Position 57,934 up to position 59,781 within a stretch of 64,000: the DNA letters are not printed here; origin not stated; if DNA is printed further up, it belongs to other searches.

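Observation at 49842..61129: Candidate undescribed catabolic island: corrinoid-less MttB-superfamily methyltransferase with a TMADH/StcD-type flavin-FeS demethylase, creatininase, deaminase, FAD oxidase and VanB-type reductase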

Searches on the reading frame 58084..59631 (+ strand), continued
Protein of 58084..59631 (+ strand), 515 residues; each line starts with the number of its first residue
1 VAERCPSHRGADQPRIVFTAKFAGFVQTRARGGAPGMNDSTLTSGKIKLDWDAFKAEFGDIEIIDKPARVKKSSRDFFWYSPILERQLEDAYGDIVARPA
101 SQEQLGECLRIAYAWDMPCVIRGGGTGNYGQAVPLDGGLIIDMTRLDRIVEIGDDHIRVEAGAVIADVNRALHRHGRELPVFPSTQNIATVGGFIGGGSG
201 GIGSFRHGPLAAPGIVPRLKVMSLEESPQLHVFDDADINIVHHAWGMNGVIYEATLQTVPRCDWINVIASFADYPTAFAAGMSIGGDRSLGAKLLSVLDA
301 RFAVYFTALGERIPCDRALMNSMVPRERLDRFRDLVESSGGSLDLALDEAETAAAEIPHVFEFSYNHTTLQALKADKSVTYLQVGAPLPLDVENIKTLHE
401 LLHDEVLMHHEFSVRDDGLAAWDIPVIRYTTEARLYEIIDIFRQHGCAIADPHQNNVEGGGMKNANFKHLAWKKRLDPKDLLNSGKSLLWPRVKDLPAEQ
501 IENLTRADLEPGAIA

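Call 83: find_homologous_proteins(query=window:58192-59631:+, max_evalue=1e-60)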
Query window:58192-59631:+ (479 aa): 4031 proteins with E <= 1e-60 among 8000 candidates; the best 120 are listed.
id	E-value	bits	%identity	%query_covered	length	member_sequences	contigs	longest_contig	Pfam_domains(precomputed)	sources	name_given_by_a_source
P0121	0.0e+0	1104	100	100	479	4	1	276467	PF01565.29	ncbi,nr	ncbi:MAG: FAD-binding oxidoreductase [Gammaproteobacteria bacterium]|nr:FAD-binding oxidoreductase [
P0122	1.0e-186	639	59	98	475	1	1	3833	PF01565.29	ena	-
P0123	6.9e-176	604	56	98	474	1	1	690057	PF01565.29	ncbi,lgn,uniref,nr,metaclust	ncbi:FAD-binding oxidoreductase [Gayadomonas joobiniege]|uniref:FAD-binding oxidoreductase n=1 Tax=G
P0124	7.7e-176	604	59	96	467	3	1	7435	PF01565.29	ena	-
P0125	1.3e-172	593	57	96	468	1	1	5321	PF01565.29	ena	-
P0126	1.1e-171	590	54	98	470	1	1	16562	PF01565.29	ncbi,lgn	ncbi:MAG: FAD-binding oxidoreductase [Pseudomonadota bacterium]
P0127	2.6e-171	589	55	98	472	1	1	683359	PF01565.29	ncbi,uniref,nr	ncbi:FAD-binding oxidoreductase [Alteromonas aestuariivivens]|uniref:FAD-binding oxidoreductase n=1 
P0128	3.5e-171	588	56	96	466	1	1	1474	PF01565.29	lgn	-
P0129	1.2e-170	587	56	96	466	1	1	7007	PF01565.29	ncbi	-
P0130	2.2e-170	586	55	96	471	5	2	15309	PF01565.29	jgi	jgi:FAD/FMN-containing dehydrogenase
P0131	3.5e-170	585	55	96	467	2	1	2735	PF01565.29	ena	-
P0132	2.1e-169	582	55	97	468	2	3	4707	PF01565.29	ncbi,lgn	ncbi:MAG: FAD-binding oxidoreductase [Roseiflexaceae bacterium]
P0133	7.1e-169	581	55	97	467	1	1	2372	PF01565.29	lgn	-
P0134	1.0e-168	580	55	96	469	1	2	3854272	PF01565.29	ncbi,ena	-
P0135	2.3e-168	579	57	95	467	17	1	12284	PF01565.29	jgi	jgi:FAD/FMN-containing dehydrogenase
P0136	3.1e-168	579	55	97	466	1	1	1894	PF01565.29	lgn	-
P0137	3.3e-168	578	54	97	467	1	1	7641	PF01565.29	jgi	jgi:FAD/FMN-containing dehydrogenase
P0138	1.6e-167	576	54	97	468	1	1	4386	PF01565.29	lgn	-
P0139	4.3e-167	575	54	97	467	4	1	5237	PF01565.29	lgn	-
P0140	8.8e-166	570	54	99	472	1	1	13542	PF01565.29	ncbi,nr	ncbi:MAG: FAD-binding oxidoreductase [Pararhodobacter sp.]|nr:FAD-binding oxidoreductase [Pararhodob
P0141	1.4e-165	570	55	96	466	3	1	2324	PF01565.29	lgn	-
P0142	3.3e-165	569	54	97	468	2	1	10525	PF01565.29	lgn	-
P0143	8.8e-165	567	54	98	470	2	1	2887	PF01565.29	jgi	jgi:FAD/FMN-containing dehydrogenase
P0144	1.5e-164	566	54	96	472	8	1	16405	PF01565.29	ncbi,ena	-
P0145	2.0e-164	566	53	97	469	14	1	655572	PF01565.29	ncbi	-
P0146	2.6e-164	566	54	98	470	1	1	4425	PF01565.29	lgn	-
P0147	2.6e-164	566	54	97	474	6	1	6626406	PF01565.29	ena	-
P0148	2.9e-164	565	54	96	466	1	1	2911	PF01565.29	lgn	-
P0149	4.3e-164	565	54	98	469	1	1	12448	PF01565.29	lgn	-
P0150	4.3e-164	565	54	98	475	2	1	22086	PF01565.29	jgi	-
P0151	4.6e-164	565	56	96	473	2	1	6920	PF01565.29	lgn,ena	-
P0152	8.7e-164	564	54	96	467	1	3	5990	PF01565.29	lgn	-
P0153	1.6e-163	563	55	97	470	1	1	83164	PF01565.29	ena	-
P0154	1.7e-163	563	54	97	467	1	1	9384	PF01565.29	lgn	-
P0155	1.8e-163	563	53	98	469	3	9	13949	PF01565.29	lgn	-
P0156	1.9e-163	563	52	98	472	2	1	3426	PF01565.29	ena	-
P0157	1.9e-163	563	55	96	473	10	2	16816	PF01565.29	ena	-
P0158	2.1e-163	563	55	97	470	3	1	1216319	PF01565.29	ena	-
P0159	2.4e-163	562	53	98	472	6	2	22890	PF01565.29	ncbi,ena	-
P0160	3.7e-163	562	55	95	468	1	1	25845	PF01565.29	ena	-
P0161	4.6e-163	561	55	96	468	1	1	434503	PF01565.29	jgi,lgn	jgi:FAD/FMN-containing dehydrogenase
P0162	5.3e-163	561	53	97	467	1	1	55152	PF01565.29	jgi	jgi:hypothetical protein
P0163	5.4e-163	561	53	97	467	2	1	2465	PF01565.29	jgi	jgi:FAD/FMN-containing dehydrogenase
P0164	6.3e-163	561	55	95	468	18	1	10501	PF01565.29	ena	-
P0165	6.6e-163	561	54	97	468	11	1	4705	PF01565.29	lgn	-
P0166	6.9e-163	561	55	96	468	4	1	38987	PF01565.29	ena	-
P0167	1.5e-162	560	53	97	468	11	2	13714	PF01565.29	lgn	-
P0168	2.5e-162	559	54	97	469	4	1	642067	PF01565.29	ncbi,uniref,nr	ncbi:FAD-binding oxidoreductase [uncultured Shimia sp.]|uniref:FAD-binding oxidoreductase n=1 Tax=un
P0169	3.0e-162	559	53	98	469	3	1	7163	PF01565.29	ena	-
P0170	4.3e-162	558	56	96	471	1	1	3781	PF01565.29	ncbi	-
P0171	4.4e-162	558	53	97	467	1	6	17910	PF01565.29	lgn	-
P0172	5.1e-162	558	53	97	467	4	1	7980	PF01565.29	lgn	-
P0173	7.2e-162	558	52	97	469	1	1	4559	PF01565.29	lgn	-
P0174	7.4e-162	557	54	97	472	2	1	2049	PF01565.29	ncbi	-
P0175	8.0e-162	557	53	96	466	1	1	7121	PF01565.29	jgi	jgi:hypothetical protein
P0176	1.4e-161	557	54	97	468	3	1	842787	PF01565.29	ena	-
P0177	1.8e-161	556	53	97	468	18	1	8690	PF01565.29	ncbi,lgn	ncbi:MAG: hypothetical protein RIR14_73 [Pseudomonadota bacterium]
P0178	2.0e-161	556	55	96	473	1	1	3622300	PF01565.29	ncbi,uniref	ncbi:FAD-binding oxidoreductase [Mesorhizobium sp. CAU 1732]|uniref:FAD-binding oxidoreductase n=1 T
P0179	2.3e-161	556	52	97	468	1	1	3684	PF01565.29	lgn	-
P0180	2.8e-161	556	53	96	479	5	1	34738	PF01565.29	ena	-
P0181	3.7e-161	555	52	98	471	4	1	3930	PF01565.29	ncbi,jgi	jgi:FAD/FMN-containing dehydrogenase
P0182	4.3e-161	555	55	97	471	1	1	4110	PF01565.29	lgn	-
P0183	6.4e-161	554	52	97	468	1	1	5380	PF01565.29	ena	-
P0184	6.4e-161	554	54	97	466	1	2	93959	PF01565.29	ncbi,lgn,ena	-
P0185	8.8e-161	554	51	97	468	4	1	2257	PF01565.29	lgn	-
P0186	9.4e-161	554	53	98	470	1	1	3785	PF01565.29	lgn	-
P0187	9.8e-161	554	52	97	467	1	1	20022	PF01565.29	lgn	-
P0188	1.1e-160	554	53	97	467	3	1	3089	PF01565.29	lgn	-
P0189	1.5e-160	553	54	96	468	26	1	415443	PF01565.29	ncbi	-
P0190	1.6e-160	553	53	97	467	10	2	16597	PF01565.29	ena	-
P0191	2.0e-160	553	52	98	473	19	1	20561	PF01565.29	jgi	-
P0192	3.2e-160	552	53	98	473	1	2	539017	PF01565.29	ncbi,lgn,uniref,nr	ncbi:FAD/FMN-containing dehydrogenase [Shimia isoporae]|uniref:FAD/FMN-containing dehydrogenase n=1 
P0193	4.2e-160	552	52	98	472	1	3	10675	PF01565.29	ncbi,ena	-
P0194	4.3e-160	552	54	97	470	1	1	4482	PF01565.29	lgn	-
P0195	4.3e-160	552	52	96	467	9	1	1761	PF01565.29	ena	-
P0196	4.4e-160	552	52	98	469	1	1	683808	PF01565.29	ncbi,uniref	ncbi:FAD-binding oxidoreductase [Shimia sp. SDUM112013]|uniref:FAD-binding oxidoreductase n=1 Tax=Sh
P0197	4.9e-160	551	53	96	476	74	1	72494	PF01565.29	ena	-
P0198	5.0e-160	551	52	99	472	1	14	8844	PF01565.29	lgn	-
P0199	5.0e-160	551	53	97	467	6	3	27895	PF01565.29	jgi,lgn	jgi:hypothetical protein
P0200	7.2e-160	551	54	96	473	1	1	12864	PF01565.29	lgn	-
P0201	9.3e-160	551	52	97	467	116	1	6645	PF01565.29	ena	-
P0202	1.0e-159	550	54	96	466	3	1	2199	PF01565.29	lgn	-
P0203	1.3e-159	550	52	97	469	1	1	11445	PF01565.29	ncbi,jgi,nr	ncbi:MAG: FAD-binding oxidoreductase [Roseobacter sp.]|jgi:FAD/FMN-containing dehydrogenase|nr:FAD-b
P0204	1.3e-159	550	54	96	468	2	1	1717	PF01565.29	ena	-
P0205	1.4e-159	550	53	96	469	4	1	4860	PF01565.29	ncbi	-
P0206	1.4e-159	550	52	97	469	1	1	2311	PF01565.29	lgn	-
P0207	1.4e-159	550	53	97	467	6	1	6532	PF01565.29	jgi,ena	jgi:FAD/FMN-containing dehydrogenase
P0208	1.4e-159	550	53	96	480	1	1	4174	PF01565.29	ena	-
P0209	1.5e-159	550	53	96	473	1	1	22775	PF01565.29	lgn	-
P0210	1.6e-159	550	52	98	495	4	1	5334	PF01565.29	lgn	-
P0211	1.8e-159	550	53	96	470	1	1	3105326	PF01565.29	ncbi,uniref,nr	ncbi:FAD-binding oxidoreductase [Shimia biformata]|uniref:FAD-binding oxidoreductase n=1 Tax=Shimia 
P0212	1.9e-159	550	52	97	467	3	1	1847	PF01565.29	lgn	-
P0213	2.8e-159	549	53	96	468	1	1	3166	PF01565.29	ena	-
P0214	3.3e-159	549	53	96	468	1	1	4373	PF01565.29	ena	-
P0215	3.3e-159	549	53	95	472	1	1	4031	PF01565.29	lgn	-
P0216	3.8e-159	549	53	96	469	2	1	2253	PF01565.29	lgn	-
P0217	4.2e-159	548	54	97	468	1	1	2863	PF01565.29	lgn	-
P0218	4.7e-159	548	54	96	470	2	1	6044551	PF01565.29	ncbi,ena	-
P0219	5.3e-159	548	55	96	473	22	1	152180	PF01565.29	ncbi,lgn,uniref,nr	ncbi:FAD-binding oxidoreductase [Mesorhizobium retamae]|uniref:FAD-binding oxidoreductase n=1 Tax=Me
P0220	7.4e-159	548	52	97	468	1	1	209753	PF01565.29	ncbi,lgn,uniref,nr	ncbi:FAD-binding oxidoreductase [Ruegeria marina]|uniref:FAD/FMN-containing dehydrogenase n=1 Tax=Ru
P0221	7.4e-159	548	52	99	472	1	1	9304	PF01565.29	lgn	-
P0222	7.5e-159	548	51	97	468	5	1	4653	PF01565.29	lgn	-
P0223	7.5e-159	548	53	96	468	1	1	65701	PF01565.29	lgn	-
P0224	7.9e-159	548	53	96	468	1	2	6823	PF01565.29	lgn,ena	-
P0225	1.1e-158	547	53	96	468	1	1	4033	PF01565.29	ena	-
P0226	1.2e-158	547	53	96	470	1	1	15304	PF01565.29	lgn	-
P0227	1.7e-158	546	54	96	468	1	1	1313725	PF01565.29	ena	-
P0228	1.7e-158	546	52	97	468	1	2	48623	PF01565.29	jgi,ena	-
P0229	1.8e-158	546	51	97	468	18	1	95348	PF01565.29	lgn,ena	-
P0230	1.9e-158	546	52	97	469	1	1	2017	PF01565.29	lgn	-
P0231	2.4e-158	546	54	96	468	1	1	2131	PF01565.29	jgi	jgi:FAD/FMN-containing dehydrogenase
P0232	2.4e-158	546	53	96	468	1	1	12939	PF01565.29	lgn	-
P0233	3.1e-158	546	52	97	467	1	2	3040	PF01565.29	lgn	-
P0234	3.2e-158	546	52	97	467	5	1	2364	PF01565.29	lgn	-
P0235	3.3e-158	545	52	96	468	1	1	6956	PF01565.29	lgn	-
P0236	3.9e-158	545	52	97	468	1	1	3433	PF01565.29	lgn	-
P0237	5.3e-158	545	52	98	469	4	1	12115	PF01565.29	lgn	-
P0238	6.2e-158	545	51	97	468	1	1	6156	PF01565.29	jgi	jgi:FAD/FMN-containing dehydrogenase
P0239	7.0e-158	544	52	99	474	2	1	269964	PF01565.29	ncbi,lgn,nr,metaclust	ncbi:FAD-binding oxidoreductase [Aquamicrobium sp. LC103]|nr:FAD-binding oxidoreductase [Aquamicrobi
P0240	7.3e-158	544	52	97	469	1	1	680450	PF01565.29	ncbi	-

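Call 84: find_encoding_contigs(protein=P0123, flank=10000, max_places=1)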
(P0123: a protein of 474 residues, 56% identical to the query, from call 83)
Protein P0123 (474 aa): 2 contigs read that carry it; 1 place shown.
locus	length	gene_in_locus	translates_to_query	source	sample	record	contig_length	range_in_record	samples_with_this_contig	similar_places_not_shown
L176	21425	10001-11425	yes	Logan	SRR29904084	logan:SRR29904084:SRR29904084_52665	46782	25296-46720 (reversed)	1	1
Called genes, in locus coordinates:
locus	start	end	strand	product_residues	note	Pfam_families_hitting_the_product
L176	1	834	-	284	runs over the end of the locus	PF00722:Glyco_hydro_16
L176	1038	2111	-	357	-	PF00724:Oxidored_FMN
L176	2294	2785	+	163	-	PF09933:DUF2165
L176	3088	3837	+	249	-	PF11932:DUF3450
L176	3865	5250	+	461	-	PF01618:MotA_ExbB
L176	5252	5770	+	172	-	PF01618:MotA_ExbB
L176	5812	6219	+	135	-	PF02472:ExbD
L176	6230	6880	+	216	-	PF03544:TonB_C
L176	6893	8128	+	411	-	PF12895:ANAPC3 (faint), PF13181:TPR_8 (faint), PF07719:TPR_2 (faint), PF14559:TPR_19 (faint), PF00515:TPR_1 (faint), PF13176:TPR_7 (faint), PF13424:TPR_12 (faint), PF13428:TPR_14 (faint), +1 more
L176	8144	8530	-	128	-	PF01042:Ribonuc_L-PSP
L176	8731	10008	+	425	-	PF01979:Amidohydro_1 (weak), PF07969:Amidohydro_3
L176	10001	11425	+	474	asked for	PF01565:FAD_binding_4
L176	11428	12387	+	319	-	PF00175:NAD_binding_1, PF00111:Fer2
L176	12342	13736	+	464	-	PF07690:MFS_1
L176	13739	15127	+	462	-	PF01979:Amidohydro_1, PF07969:Amidohydro_3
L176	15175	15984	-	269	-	PF02633:Creatininase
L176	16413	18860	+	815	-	PF07715:Plug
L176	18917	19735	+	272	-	PF00005:ABC_tran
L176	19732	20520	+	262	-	PF00528:BPD_transp_1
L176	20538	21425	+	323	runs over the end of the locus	PF09084:NMT1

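Call 85: find_encoding_contigs(protein=P0127, flank=10000, max_places=1)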
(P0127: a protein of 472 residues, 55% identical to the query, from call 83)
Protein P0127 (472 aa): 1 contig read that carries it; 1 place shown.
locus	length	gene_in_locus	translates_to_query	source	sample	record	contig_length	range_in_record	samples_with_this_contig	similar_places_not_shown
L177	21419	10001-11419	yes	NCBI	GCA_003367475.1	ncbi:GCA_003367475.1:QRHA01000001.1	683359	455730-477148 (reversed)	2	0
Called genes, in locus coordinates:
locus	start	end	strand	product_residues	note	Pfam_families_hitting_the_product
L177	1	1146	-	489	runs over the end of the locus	PF00111:Fer2 (weak), PF01799:Fer2_2, PF00941:FAD_binding_5, PF03450:CO_deh_flav_C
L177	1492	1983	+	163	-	PF09933:DUF2165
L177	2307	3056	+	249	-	PF11932:DUF3450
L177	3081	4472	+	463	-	PF01618:MotA_ExbB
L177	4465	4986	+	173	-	PF01618:MotA_ExbB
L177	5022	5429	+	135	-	PF02472:ExbD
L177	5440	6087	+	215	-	PF03544:TonB_C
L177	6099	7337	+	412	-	PF07719:TPR_2 (faint), PF13428:TPR_14 (faint), PF14559:TPR_19 (faint), PF13424:TPR_12 (faint), PF13432:TPR_16 (weak)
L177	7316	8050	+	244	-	PF00117:GATase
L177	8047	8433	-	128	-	PF01042:Ribonuc_L-PSP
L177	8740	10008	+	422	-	PF01979:Amidohydro_1, PF07969:Amidohydro_3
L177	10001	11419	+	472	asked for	PF01565:FAD_binding_4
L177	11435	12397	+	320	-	PF22290:DmmA-like_N (weak), PF08030:NAD_binding_6 (faint), PF00175:NAD_binding_1 (weak), PF00111:Fer2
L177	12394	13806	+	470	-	PF07690:MFS_1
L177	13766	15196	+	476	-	PF01979:Amidohydro_1, PF07969:Amidohydro_3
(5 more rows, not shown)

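Call 98: search_protein_families(library=pfam, proteins=[L078:27-1295:-, L078:1881-2924:-, L078:3162-3752:+, L078:8607-9980:+, L176:13739-15127:+], max_evalue=0.00001)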
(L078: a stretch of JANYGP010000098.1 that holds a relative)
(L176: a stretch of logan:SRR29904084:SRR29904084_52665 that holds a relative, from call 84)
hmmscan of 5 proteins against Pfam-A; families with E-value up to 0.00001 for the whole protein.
L078:27-1295:- (422 aa): 2 families
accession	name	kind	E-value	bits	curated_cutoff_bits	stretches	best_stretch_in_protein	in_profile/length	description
PF19112.6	VanA_C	-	3.5e-20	73.4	23.5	1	225-412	1-191/193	Vanillate O-demethylase oxygenase C-terminal domain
PF00355.32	Rieske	-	7.2e-17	61.5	20.3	1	83-171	2-83/88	Rieske [2Fe-2S] domain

L078:1881-2924:- (347 aa): 1 family
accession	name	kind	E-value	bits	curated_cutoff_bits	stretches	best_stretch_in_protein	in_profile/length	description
PF20067.5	SSL_N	-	9.4e-08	32.2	18.9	0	79-109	18-45/46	Strictosidine synthase-like, N-terminal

L078:3162-3752:+ (196 aa): 2 families
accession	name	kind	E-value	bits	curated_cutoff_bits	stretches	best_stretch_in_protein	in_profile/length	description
PF02525.22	Flavodoxin_2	-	1.9e-30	106.5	27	1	2-145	1-146/198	Flavodoxin-like fold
PF03358.20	FMN_red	-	3.8e-12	46.5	24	1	2-103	1-97/152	NADPH-dependent FMN reductase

L078:8607-9980:+ (457 aa): 1 family
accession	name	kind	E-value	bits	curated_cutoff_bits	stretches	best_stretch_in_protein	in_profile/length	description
PF01565.28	FAD_binding_4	-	8.6e-22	77.8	26.4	1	57-184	3-129/139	FAD binding domain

L176:13739-15127:+ (462 aa): 2 families
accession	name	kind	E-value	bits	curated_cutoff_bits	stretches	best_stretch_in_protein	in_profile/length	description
PF01979.26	Amidohydro_1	-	6.1e-33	114.9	25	1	83-430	1-343/345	Amidohydrolase family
PF07969.17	Amidohydro_3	-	4.5e-14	53.2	29.7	1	225-430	263-469/472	Amidohydrolase family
